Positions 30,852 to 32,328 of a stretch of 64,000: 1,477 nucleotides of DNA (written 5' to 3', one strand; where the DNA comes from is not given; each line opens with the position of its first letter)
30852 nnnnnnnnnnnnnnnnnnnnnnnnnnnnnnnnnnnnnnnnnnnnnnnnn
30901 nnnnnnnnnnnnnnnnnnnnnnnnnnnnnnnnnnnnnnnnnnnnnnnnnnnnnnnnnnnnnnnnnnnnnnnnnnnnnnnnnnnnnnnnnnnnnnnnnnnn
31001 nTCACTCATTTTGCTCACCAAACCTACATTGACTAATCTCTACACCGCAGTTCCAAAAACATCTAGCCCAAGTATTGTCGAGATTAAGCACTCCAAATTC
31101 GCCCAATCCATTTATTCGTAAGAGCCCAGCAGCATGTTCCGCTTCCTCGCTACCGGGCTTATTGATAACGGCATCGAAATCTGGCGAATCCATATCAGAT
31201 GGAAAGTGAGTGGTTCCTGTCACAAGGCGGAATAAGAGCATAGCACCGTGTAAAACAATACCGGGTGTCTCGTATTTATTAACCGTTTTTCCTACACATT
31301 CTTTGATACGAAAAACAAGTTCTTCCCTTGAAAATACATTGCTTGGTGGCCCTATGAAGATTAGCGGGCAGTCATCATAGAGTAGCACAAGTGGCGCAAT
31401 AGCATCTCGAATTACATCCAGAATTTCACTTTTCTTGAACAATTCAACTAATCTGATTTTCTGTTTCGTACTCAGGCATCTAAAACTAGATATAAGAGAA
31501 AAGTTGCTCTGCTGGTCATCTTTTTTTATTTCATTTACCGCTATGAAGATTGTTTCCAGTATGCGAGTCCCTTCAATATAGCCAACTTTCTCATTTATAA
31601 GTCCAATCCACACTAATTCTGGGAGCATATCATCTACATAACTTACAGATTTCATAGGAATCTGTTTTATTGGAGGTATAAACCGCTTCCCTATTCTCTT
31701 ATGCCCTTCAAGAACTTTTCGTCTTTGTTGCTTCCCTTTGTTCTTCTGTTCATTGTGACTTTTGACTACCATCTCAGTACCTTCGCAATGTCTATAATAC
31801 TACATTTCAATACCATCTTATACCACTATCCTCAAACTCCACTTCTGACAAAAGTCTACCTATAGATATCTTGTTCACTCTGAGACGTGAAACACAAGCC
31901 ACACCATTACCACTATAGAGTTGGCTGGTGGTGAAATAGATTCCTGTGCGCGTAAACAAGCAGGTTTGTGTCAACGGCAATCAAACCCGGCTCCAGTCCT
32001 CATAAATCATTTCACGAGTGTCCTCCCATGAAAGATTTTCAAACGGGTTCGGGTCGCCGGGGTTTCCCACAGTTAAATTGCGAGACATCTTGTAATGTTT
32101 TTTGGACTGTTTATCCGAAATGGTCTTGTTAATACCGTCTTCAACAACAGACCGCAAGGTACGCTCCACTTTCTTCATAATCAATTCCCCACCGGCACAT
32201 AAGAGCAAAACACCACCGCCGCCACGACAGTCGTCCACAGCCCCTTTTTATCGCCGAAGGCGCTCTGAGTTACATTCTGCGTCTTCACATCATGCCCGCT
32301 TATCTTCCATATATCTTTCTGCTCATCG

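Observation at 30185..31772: Overlapping two-gene cassette of unknown function in the most AT-rich part of the island; candidate novel defence or toxin module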

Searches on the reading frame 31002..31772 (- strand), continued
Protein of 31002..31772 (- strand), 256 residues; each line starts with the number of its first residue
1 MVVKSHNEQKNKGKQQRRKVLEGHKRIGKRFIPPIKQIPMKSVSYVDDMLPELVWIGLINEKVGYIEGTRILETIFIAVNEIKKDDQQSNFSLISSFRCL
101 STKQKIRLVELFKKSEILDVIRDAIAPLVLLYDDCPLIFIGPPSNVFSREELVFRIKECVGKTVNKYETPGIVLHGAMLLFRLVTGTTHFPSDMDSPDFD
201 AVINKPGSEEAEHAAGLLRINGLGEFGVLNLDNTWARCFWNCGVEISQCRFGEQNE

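Call 60: find_encoding_contigs(protein=P0048, flank=9000, max_places=1)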
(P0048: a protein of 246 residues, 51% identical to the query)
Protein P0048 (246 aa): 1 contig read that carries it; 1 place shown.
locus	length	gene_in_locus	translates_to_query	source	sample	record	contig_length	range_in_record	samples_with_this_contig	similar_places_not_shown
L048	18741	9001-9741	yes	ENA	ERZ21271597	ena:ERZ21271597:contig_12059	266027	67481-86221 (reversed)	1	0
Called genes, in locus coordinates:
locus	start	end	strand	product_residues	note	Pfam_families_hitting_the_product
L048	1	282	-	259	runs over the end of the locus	PF00378:ECH_1, PF16113:ECH_2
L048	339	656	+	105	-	PF01985:CRS1_YhbY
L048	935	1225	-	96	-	-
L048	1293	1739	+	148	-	-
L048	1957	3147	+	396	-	PF14319:Zn_Tnp_IS91, PF04986:Y2_Tnp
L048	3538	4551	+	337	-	-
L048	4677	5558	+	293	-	PF00561:Abhydrolase_1, PF12146:Hydrolase_4, PF12697:Abhydrolase_6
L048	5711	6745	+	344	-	PF14280:DUF4365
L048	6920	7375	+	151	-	-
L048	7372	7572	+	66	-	-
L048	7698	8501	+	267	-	PF13489:Methyltransf_23, PF01209:Ubie_methyltran, PF13847:Methyltransf_31, PF08241:Methyltransf_11, PF08242:Methyltransf_12, PF13649:Methyltransf_25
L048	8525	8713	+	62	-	PF07927:HicA_toxin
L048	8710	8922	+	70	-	PF15919:HicB_lk_antitox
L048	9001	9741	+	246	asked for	-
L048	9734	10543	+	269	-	PF18928:DUF5677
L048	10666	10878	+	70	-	PF15919:HicB_lk_antitox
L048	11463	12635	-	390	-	PF00296:Bac_luciferase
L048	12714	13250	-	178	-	PF22784:PTP-SAK, PF22785:Tc-R-P (weak)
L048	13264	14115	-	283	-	PF00753:Lactamase_B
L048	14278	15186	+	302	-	PF13302:Acetyltransf_3 (faint), PF00583:Acetyltransf_1, PF13508:Acetyltransf_7, PF13673:Acetyltransf_10, PF13527:Acetyltransf_9 (weak), PF00583:Acetyltransf_1, PF13673:Acetyltransf_10, PF13508:Acetyltransf_7, +1 more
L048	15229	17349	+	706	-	PF02518:HATPase_c, PF00204:DNA_gyraseB, PF01751:Toprim, PF00986:DNA_gyraseB_C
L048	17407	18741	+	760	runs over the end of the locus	PF00521:DNA_topoisoIV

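Call 61: find_encoding_contigs(protein=P0070, flank=9000, max_places=1)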
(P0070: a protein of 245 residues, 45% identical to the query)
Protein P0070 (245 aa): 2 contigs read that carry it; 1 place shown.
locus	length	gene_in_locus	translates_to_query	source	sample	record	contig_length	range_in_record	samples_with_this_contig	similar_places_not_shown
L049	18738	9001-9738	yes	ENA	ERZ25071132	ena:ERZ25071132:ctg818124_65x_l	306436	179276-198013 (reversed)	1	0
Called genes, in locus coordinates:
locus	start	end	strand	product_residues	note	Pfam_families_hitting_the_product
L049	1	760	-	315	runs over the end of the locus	PF17125:Methyltr_RsmF_N, PF22458:RsmF-B_ferredox (faint), PF01135:PCMT (weak), PF01189:Methyltr_RsmB-F, PF13847:Methyltransf_31, PF13649:Methyltransf_25 (faint)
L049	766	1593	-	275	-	PF05721:PhyH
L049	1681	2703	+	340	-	PF01408:GFO_IDH_MocA, PF22725:GFO_IDH_MocA_C3 (faint)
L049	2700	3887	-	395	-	PF00406:ADK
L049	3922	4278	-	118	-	-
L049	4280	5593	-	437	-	PF00171:Aldedh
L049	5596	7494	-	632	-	PF13589:HATPase_c_3 (weak), PF00183:HSP90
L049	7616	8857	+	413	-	PF00890:FAD_binding_2 (faint), PF01266:DAO (faint), PF01494:FAD_binding_3, PF04820:Trp_halogenase (faint), PF12831:FAD_oxidored (weak), PF22578:GGR_cat (weak)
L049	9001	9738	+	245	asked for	-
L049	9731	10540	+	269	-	PF18928:DUF5677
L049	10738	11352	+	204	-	PF00293:NUDIX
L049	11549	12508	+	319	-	-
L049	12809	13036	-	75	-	-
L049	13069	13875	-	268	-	PF00106:adh_short, PF01370:Epimerase (weak), PF08659:KR, PF13561:adh_short_C2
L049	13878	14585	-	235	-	PF04286:DUF445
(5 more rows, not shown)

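Call 62: find_encoding_contigs(protein=P0045, flank=9000, max_places=1)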
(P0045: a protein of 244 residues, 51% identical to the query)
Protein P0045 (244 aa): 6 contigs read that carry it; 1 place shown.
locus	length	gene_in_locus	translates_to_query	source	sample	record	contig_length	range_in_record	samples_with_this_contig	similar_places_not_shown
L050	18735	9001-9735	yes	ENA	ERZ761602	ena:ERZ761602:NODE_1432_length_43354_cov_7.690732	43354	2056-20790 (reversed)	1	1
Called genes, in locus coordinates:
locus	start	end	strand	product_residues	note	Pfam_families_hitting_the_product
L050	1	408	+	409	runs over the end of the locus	PF13439:Glyco_transf_4, PF13579:Glyco_trans_4_4, PF08323:Glyco_transf_5, PF20706:GT4-conflict, PF00534:Glycos_transf_1, PF13692:Glyco_trans_1_4, PF13524:Glyco_trans_1_2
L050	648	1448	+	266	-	PF09955:DUF2189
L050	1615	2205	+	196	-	PF11154:DUF2934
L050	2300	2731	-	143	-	PF08897:DUF1841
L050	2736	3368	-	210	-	PF00730:HhH-GPD, PF00633:HHH, PF10576:EndIII_4Fe-2S (faint)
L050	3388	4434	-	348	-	PF13495:Phage_int_SAM_4, PF00589:Phage_integrase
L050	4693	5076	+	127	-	-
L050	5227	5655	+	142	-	PF09391:DUF2000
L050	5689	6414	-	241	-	PF14518:Haem_oxygenas_2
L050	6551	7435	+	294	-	-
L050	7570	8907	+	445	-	-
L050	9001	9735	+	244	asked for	-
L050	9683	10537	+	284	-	PF18928:DUF5677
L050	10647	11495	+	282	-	PF18780:HNH_repeat (faint)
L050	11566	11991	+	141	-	-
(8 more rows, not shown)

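Call 64: search_protein_families(library=pfam, alignment_id=A1, max_evalue=5)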
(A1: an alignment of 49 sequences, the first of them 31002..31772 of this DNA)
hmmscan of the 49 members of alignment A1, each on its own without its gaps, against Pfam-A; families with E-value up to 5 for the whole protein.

A. member 1, window:31002-31772:- (256 aa): 1 family
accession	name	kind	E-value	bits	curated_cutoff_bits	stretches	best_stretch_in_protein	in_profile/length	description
PF18972.5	Wheel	-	0.19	12.5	27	1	71-142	38-103/114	Cns1/TTC4 Wheel domain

B. families by the number of members that match (of 49 scanned): 15 families
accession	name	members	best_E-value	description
PF20621.3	DUF6806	4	0.037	Family of unknown function (DUF6806)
PF15612.11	WHIM1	1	0.014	WSTF, HB1, Itc1p, MBD9 motif 1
PF00466.25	Ribosomal_L10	1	0.017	Ribosomal protein L10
PF01361.26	Tautomerase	1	0.046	Tautomerase enzyme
PF10415.14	FumaraseC_C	1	0.048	Fumarase C C-terminus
PF07813.17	LTXXQ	1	0.071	LTXXQ motif family protein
PF13309.12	HTH_22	1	0.075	HTH domain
PF09376.16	NurA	1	0.16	NurA domain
PF23984.1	DUF7307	1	0.18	Pam3 gp33-like protein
PF18972.5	Wheel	1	0.19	Cns1/TTC4 Wheel domain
PF20018.4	VMAP-M14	1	0.19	vWA-MoxR associated protein middle region (VMAP-M) 14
PF01468.23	GA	1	0.21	GA module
PF23743.1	Beta-prop_BBS7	1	0.21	BBS7 beta-propeller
PF19612.4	DUF6117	1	0.22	Family of unknown function (DUF6117)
PF08734.17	GYD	1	0.24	GYD domain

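Call 65: find_related_loci(query=A1, collection=viral_contigs, flank=8000)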
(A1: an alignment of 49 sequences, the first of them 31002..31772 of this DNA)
Query A1 (256 aa) in viral_contigs; peptide patterns used: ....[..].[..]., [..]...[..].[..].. (x = any residue, [..] = any of these).
38 stretches matched a pattern, but none encodes a relative of the query by tblastn (E <= 1e-3).

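Call 71: search_protein_families(library=pfam, alignment_id=A4, max_evalue=0.00001)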
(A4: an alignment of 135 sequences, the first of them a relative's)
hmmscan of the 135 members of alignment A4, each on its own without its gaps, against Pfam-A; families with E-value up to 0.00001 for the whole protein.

A. member 1, L001:5878-6507:+ (210 aa): 1 family
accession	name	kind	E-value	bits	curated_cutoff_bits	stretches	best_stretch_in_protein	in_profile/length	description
PF14462.11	Prok-E2_E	-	2.8e-06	27.6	25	1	96-203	9-116/123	Prokaryotic E2 family E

B. families by the number of members that match (of 135 scanned): 103 families (the first 25 are shown)
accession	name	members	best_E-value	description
PF01555.25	N6_N4_Mtase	2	1.2e-46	DNA methylase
PF00899.27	ThiF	2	1.4e-34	ThiF family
PF13175.12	AAA_15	2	1.3e-23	AAA ATPase domain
PF13289.12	SIR2_2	2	6.2e-21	SIR2-like domain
PF13304.12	AAA_21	2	1.1e-13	AAA domain, putative AbiEii toxin, Type IV TA system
PF00293.34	NUDIX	2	1.8e-12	NUDIX domain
PF01844.29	HNH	2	3.2e-11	HNH endonuclease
PF02463.25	SMC_N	2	2.6e-08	RecF/RecN/SMC N terminal domain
PF00464.25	SHMT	1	2.7e-157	Serine hydroxymethyltransferase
PF00183.23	HSP90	1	8.5e-129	Hsp90 protein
PF01139.22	RtcB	1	4.9e-89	tRNA-splicing ligase RtcB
PF00682.25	HMGL-like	1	5.3e-88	HMGL-like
PF14312.12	FG-GAP_2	1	8.3e-68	FG-GAP repeat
PF00872.24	Transposase_mut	1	7.6e-67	Transposase, Mutator family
PF06250.17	YhcG_C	1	4.7e-61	YhcG PDDEXK nuclease domain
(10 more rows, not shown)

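Call 72: search_protein_families(library=padloc, alignment_id=A4, max_evalue=0.00001)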
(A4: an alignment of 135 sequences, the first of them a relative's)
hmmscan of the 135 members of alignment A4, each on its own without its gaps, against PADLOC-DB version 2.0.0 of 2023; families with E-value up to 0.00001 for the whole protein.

A. member 1, L001:5878-6507:+ (210 aa): 0 families

B. families by the number of members that match (of 135 scanned): 318 families (the first 25 are shown)
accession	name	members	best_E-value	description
PDLC04134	mad2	4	1.3e-22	mads_2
PDLC03632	MTase_III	2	9.3e-303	Type III methyltransferase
PDLC03339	MTase_II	2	3.1e-67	Type II methyltransferase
PDLC03300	MTase_II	2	7.3e-48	Type II methyltransferase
PDLC03878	NsnB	2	3.7e-47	-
PDLC03371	MTase_II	2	1.3e-44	Type II methyltransferase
PDLC03354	MTase_II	2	4e-42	Type II methyltransferase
PDLC03299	MTase_II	2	2e-39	Type II methyltransferase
PDLC03636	MTase_III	2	6.9e-39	Type III methyltransferase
PDLC03279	MTase_II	2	2.7e-33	Type II methyltransferase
PDLC03635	MTase_III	2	9.7e-31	Type III methyltransferase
PDLC03644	MTase_III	2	1.3e-30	Type III methyltransferase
PDLC04135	mad3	2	1.4e-30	mads_3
PDLC03633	MTase_III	2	3.6e-28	Type III methyltransferase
PDLC03638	MTase_III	2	4e-27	Type III methyltransferase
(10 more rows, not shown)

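Call 79: search_solved_structures(query=L007:8293-9609:-, max_evalue=0.001)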
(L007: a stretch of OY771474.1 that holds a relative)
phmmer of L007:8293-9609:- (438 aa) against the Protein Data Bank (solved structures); distinct sequences matched with E-value up to 0.001: 15.
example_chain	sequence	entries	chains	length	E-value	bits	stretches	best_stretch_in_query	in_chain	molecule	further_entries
2a3v_A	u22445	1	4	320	4.2e-71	243.5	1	127-422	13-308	site-specific recombinase IntI4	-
5hxy_A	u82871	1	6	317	2.2e-28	102.8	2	131-295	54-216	Tyrosine recombinase XerA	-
4a8e_A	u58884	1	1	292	1.1e-27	100.5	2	146-292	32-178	PROBABLE TYROSINE RECOMBINASE XERC-LIKE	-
1a0p_A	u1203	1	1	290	5.5e-16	61.9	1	375-422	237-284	SITE-SPECIFIC RECOMBINASE XERD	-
5dcf_A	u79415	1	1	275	1.9e-14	56.9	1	375-422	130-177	Tyrosine recombinase XerD,DNA translocase FtsK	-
5jjv_A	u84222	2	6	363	1.9e-11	47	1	354-422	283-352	Tyrosine recombinase XerH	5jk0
9i5v_14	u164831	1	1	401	4.8e-10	42.4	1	360-418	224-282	Ribosome-associated translation inhibitor RaiA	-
5c6k_A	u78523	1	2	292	4e-09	39.4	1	376-419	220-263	Integrase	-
1aih_A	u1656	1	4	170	1.4e-08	37.6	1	372-422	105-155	HP1 INTEGRASE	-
5dor_A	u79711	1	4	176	4e-08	36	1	376-419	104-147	Integrase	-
5vfz_A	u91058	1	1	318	1.6e-07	34.1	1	354-424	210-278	Gp33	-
6en0_A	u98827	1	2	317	8.5e-05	25.1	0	371-418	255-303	Int protein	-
6emy_A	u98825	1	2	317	9.9e-05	24.9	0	371-419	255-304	Int protein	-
3nkh_A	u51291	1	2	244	0.00014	24.4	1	358-420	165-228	Integrase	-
6emz_A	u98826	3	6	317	0.00022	23.7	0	371-418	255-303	Int protein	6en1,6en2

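Call 80: fold_search(model_id=the predicted structure, library=viral)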
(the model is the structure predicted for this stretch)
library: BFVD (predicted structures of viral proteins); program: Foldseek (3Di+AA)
matches with E <= 10: 174; with E <= 0.001: 0
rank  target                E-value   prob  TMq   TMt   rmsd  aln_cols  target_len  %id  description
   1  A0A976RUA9            3.1e-02  0.23  0.12  0.09  19.1       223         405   11  (no name in the UniProt tables at hand)
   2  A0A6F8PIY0            8.7e-01  0.08  0.15  0.14  20.6       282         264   12  (no name in the UniProt tables at hand)
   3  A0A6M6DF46            1.3e+00  0.06  0.15  0.09  17.9       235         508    9  (no name in the UniProt tables at hand)
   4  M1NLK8                1.8e+00  0.06  0.16  0.13  16.9       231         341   14  Repeat protein [Moumouvirus goulette]
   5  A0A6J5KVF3            1.8e+00  0.04  0.14  0.10  21.1       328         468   11  Uncharacterized protein [uncultured Caudovirales phage]
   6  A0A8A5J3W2            1.9e+00  0.06  0.15  0.20  15.8       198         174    9  (no name in the UniProt tables at hand)
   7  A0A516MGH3            2.1e+00  0.08  0.15  0.20  16.8       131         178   14  (no name in the UniProt tables at hand)
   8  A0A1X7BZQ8            2.1e+00  0.06  0.17  0.20  18.6       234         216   10  (no name in the UniProt tables at hand)
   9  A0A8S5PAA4            2.1e+00  0.03  0.13  0.13  20.9       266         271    9  Uncharacterized protein [Siphoviridae sp. ctCeQ13]
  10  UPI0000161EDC         2.2e+00  0.06  0.15  0.21  14.7       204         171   12  (no name look-up for this kind of identifier)
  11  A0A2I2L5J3            2.3e+00  0.03  0.14  0.10  23.8       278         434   14  Uncharacterized protein [Orpheovirus IHUMI-LCC2]
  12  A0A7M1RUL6            2.3e+00  0.02  0.11  0.09  39.8       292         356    9  Uncharacterized protein [uncultured phage cr272_1]
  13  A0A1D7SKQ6            2.4e+00  0.04  0.15  0.07  24.1       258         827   10  Baseplate hub subunit tail lysozyme [Cyanophage S-RIM14]
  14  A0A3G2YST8            2.5e+00  0.07  0.16  0.18  17.2       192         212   12  Putative ORF3 protein [Genomoviridae sp.]
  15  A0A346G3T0            2.6e+00  0.09  0.19  0.25  14.7       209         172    7  (no name in the UniProt tables at hand)
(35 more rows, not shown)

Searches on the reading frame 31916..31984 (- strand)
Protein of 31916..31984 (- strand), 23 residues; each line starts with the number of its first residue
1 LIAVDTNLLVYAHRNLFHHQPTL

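Call 59: search_protein_families(library=pfam, proteins=[window:31916-31984:-], max_evalue=10)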
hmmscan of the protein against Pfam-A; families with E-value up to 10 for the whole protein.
seq(23 aa): 0 families

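Call 96: search_dna_similar(query=window:31916-31984:-, collection=plasmids, mode=protein, max_evalue=10, max_rows=8)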
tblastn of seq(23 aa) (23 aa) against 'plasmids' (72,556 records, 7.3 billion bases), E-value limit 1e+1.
Records with a match: 1; places in all: 1; records where one place covers at least 80% of the query: 0.
Best place of each record, by identity: 80-90% 1.
By first word of the organism name: Gemmatirosa 1.
By predicted mobility (MOB-suite, as given by PLSDB): non-mobilizable 1.
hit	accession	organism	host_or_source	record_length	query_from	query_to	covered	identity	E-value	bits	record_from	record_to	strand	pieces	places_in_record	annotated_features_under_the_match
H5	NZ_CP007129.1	Gemmatirosa kalamazoonensis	-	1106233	1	14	61%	85.7%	3e+0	30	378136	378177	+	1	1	record has no annotation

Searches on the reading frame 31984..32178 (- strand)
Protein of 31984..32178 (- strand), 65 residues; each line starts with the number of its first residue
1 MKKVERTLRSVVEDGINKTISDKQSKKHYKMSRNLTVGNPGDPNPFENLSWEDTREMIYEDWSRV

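Call 59: search_protein_families(library=pfam, proteins=[window:31984-32178:-], max_evalue=10)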
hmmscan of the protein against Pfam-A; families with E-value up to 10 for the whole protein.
seq(65 aa): 0 families

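Call 95: search_dna_similar(query=window:31984-32178:-, collection=plasmids, mode=protein, max_evalue=1, max_rows=8)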
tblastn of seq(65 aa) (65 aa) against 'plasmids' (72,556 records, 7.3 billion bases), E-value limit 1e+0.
Records with a match: 1; places in all: 1; records where one place covers at least 80% of the query: 1.
Best place of each record, by identity: <60% 1.
By first word of the organism name: Gemmatirosa 1.
By predicted mobility (MOB-suite, as given by PLSDB): non-mobilizable 1.
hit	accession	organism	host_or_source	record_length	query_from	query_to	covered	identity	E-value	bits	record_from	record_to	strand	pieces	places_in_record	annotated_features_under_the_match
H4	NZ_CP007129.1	Gemmatirosa kalamazoonensis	-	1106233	2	59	89%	34.5%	2e-5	47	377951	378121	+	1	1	record has no annotation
